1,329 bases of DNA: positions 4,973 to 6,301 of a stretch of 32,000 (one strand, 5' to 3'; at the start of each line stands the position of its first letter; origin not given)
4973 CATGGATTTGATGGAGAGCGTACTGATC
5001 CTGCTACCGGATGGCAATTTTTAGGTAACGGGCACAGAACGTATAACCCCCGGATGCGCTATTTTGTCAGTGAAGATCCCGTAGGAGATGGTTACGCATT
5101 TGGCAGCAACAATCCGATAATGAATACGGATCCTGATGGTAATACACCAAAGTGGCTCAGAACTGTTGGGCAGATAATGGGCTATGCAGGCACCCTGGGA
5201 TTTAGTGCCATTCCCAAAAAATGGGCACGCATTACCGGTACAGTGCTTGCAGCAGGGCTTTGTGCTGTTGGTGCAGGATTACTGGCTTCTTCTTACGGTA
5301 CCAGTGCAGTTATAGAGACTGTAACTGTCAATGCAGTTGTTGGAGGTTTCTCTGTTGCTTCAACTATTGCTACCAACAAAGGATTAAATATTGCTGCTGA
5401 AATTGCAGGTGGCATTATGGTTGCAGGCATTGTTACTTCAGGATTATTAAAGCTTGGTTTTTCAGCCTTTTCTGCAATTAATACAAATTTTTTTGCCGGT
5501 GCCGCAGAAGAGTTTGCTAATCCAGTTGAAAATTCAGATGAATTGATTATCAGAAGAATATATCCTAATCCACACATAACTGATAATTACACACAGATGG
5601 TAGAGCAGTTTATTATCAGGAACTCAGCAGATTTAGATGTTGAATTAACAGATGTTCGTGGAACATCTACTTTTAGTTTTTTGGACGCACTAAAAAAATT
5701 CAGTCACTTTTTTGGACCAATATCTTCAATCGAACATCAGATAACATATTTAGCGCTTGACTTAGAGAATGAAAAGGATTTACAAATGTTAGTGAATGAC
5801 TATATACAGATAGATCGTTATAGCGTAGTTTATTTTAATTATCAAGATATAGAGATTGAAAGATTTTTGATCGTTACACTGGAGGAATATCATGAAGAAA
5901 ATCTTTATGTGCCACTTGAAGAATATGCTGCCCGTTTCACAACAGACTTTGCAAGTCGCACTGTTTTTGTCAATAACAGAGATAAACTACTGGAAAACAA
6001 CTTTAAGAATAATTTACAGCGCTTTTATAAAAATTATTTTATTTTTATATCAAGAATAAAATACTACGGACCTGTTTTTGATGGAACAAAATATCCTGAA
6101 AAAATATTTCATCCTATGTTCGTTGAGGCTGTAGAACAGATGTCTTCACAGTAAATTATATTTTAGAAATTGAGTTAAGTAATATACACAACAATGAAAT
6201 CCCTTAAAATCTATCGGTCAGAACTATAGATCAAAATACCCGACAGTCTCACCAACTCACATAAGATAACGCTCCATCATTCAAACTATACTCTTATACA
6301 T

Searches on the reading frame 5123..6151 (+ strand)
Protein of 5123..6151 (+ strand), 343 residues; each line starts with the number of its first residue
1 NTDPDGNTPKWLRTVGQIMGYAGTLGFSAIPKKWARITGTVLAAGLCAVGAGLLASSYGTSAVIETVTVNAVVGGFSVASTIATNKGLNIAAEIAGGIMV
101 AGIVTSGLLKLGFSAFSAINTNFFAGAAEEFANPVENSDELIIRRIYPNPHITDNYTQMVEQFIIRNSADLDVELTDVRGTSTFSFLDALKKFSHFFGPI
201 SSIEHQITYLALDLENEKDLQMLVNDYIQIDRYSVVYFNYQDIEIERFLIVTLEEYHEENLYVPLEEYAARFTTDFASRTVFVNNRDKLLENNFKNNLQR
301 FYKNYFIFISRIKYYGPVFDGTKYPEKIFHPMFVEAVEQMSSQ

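Call 8: search_protein_families(library=pfam, proteins=[window:5123-6151:+], max_evalue=1)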
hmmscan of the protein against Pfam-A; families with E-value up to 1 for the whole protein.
window:5123-6151:+ (343 aa): 1 family
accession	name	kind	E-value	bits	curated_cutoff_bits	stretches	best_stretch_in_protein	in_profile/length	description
PF25665.1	His1_capsid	-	0.059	13.8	27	1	92-124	8-40/73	His1 virus capsid protein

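Call 9: search_protein_families(library=ncbifam, proteins=[window:5123-6151:+], max_evalue=1)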
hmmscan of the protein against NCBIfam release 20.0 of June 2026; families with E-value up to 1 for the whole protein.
window:5123-6151:+ (343 aa): 0 families

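Call 52: search_protein_families(library=phrogs, proteins=[window:5123-6151:+], max_evalue=1)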
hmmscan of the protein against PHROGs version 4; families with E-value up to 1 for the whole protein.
window:5123-6151:+ (343 aa): 0 families

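Call 53: search_protein_families(library=padloc, proteins=[window:5123-6151:+], max_evalue=1)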
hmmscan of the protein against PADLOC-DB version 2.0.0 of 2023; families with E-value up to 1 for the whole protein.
window:5123-6151:+ (343 aa): 0 families

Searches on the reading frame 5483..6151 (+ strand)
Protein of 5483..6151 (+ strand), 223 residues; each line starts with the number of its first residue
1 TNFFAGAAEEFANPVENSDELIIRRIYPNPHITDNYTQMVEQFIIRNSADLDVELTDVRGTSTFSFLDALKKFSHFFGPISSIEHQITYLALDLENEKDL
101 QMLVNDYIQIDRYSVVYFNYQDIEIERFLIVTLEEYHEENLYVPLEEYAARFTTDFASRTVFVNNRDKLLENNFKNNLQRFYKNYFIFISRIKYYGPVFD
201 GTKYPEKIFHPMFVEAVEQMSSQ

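Call 58: find_homologous_proteins(query=window:5483-6151:+, max_evalue=0.01)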
Query window:5483-6151:+: 111 candidates shared short words with the query, none scored E <= 0.01.
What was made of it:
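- Tried and rejected: The rhs1 tail has no homologs at all (call 58).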
